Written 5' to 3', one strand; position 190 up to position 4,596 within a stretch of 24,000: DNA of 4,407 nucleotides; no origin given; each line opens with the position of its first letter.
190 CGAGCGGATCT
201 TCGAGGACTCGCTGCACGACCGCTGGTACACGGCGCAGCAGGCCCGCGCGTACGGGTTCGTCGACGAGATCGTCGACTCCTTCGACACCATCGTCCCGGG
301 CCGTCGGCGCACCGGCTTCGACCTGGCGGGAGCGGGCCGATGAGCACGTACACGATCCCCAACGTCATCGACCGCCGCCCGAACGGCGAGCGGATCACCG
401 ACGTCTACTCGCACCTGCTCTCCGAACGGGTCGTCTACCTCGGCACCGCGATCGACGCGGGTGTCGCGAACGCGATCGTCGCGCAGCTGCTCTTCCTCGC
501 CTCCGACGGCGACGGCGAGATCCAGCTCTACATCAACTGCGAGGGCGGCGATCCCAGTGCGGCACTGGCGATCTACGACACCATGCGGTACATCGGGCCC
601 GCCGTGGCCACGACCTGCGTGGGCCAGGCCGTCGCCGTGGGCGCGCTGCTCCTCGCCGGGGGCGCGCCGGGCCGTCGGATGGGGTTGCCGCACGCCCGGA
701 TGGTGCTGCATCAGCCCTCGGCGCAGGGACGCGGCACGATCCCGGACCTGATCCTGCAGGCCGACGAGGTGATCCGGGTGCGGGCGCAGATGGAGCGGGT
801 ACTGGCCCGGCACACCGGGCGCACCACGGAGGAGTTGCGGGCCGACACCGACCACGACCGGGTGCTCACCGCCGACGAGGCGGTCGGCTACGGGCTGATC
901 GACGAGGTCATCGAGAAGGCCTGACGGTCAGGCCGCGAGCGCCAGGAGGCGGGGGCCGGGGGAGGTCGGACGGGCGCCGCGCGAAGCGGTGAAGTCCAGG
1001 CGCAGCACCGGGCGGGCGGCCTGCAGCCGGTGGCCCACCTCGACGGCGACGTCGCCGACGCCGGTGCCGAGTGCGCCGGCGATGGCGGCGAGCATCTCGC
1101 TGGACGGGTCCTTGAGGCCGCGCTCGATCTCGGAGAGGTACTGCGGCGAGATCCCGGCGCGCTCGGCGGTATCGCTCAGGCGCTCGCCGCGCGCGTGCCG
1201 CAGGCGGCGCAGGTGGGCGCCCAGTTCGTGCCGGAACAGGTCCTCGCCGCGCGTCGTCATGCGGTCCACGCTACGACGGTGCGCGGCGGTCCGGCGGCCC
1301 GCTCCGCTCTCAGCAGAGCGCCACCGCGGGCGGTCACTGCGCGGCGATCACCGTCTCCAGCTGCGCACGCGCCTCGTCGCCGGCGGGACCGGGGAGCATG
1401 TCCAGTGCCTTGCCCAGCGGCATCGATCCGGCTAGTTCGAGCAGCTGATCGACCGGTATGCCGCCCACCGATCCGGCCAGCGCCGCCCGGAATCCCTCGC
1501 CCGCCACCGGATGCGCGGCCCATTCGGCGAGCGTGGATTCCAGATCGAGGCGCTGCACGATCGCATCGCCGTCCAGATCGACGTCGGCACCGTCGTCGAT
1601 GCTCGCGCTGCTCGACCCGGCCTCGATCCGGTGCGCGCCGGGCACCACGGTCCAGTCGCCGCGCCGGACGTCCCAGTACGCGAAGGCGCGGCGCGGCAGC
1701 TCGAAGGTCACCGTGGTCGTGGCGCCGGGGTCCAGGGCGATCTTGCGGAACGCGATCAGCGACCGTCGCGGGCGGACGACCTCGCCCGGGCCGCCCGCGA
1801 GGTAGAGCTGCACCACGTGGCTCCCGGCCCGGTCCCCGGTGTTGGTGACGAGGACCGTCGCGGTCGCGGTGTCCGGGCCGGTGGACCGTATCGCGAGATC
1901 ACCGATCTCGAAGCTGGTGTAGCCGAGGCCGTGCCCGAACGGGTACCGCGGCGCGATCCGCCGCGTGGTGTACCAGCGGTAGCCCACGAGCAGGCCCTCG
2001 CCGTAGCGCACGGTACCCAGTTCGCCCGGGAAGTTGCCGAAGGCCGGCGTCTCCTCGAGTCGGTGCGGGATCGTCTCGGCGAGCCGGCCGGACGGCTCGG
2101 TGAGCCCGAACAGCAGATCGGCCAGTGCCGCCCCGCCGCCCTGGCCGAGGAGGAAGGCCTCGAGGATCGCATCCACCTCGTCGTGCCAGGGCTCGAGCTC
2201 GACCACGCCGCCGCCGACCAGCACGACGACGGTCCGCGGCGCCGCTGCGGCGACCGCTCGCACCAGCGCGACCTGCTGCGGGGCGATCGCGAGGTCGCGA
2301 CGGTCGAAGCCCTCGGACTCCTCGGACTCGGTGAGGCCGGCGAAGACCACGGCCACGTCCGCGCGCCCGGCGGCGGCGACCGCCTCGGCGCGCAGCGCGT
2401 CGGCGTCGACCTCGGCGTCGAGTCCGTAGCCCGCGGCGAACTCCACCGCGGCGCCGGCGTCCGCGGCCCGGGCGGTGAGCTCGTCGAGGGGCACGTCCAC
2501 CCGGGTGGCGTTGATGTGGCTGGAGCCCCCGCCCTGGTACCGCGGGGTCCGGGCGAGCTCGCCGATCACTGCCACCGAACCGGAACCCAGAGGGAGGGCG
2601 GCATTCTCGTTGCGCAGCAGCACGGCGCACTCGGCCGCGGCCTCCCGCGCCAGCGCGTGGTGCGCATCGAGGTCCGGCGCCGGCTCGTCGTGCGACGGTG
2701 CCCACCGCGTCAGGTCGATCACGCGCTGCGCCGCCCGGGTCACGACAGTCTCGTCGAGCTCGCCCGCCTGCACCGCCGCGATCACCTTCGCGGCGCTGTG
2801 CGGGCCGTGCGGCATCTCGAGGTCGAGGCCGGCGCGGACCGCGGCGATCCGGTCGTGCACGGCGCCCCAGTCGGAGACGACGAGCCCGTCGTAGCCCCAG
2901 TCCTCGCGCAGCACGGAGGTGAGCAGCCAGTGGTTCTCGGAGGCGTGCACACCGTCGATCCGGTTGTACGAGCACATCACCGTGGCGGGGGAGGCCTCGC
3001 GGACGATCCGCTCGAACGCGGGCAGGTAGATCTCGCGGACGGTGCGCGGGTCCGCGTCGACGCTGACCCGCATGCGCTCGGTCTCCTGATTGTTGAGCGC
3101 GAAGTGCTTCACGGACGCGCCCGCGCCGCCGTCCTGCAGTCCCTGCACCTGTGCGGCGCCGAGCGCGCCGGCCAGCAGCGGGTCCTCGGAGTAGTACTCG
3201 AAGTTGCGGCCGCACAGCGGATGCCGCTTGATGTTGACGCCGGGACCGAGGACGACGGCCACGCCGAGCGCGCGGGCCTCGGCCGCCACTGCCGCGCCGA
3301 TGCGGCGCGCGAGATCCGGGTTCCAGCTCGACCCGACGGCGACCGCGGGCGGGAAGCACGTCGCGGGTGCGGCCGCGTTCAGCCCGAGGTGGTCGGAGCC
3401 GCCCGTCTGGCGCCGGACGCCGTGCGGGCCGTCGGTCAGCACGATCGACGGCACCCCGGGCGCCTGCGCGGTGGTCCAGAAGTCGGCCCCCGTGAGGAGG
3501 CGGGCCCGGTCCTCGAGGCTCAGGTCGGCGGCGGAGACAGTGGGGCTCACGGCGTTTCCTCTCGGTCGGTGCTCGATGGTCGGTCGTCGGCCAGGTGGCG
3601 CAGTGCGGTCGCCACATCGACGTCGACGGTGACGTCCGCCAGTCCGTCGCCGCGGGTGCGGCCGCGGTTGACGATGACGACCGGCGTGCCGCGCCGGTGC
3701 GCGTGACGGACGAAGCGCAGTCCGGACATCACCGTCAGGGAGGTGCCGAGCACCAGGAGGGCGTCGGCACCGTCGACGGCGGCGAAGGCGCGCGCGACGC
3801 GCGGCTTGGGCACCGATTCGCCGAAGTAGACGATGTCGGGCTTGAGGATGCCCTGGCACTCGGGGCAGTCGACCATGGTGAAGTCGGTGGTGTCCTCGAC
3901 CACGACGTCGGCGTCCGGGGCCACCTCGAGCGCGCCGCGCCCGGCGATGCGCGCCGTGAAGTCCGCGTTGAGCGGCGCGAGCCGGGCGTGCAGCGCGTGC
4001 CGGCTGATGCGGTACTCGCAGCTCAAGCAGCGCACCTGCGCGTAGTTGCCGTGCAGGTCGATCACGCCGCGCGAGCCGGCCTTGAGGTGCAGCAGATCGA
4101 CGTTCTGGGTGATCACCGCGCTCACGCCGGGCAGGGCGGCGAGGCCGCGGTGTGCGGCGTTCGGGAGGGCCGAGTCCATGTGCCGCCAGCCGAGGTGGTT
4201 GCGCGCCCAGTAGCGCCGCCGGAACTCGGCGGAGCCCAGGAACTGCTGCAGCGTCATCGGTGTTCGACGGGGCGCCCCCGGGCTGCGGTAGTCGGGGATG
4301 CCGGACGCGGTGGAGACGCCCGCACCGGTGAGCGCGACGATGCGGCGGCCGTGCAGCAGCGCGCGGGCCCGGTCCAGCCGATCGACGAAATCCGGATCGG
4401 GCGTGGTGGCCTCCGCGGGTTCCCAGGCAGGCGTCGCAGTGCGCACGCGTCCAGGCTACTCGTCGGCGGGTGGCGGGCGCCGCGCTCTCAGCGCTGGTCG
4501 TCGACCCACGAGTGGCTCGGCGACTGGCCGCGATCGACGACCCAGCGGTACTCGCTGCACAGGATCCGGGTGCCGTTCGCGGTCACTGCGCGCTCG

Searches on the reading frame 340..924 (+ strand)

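Call 77: search_protein_families(library=pfam, proteins=[window:340-924:+], max_evalue=0.001)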
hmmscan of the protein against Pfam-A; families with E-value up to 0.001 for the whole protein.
window:340-924:+ (194 aa): 1 family
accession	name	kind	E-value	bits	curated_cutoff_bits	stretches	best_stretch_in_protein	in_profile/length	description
PF00574.28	CLP_protease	-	4.1e-62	209.7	20.2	1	15-193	2-181/182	Clp protease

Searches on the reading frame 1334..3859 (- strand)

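Call 77: search_protein_families(library=pfam, proteins=[window:1334-3859:-], max_evalue=0.001)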
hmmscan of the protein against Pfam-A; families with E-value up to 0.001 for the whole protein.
window:1334-3859:- (841 aa): 3 families
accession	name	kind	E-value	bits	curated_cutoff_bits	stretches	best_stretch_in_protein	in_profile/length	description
PF01915.27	Glyco_hydro_3_C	-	2.4e-53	181.5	31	1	413-647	2-200/200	Glycosyl hydrolase family 3 C-terminal domain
PF00933.27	Glyco_hydro_3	-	1.5e-41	143.3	27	1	165-382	81-315/316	Glycosyl hydrolase family 3 N terminal domain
PF14310.12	Fn3-like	-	9.4e-24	83.8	25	1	681-751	1-71/71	Fibronectin type III-like domain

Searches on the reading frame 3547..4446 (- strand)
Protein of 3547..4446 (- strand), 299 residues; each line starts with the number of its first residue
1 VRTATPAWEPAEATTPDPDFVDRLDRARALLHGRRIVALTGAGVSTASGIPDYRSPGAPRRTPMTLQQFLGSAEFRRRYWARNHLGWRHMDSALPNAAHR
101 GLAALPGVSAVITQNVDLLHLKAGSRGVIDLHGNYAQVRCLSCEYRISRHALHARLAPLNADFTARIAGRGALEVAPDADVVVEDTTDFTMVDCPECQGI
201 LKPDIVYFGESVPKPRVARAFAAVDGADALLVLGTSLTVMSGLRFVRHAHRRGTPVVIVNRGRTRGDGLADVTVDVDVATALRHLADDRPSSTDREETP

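Call 77: search_protein_families(library=pfam, proteins=[window:3547-4446:-], max_evalue=0.001)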
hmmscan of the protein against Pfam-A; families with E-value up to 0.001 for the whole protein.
window:3547-4446:- (299 aa): 1 family
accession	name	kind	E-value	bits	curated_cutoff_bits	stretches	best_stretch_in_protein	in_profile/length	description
PF02146.23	SIR2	-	1.1e-36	126.9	24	1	41-240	1-179/180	Sir2 family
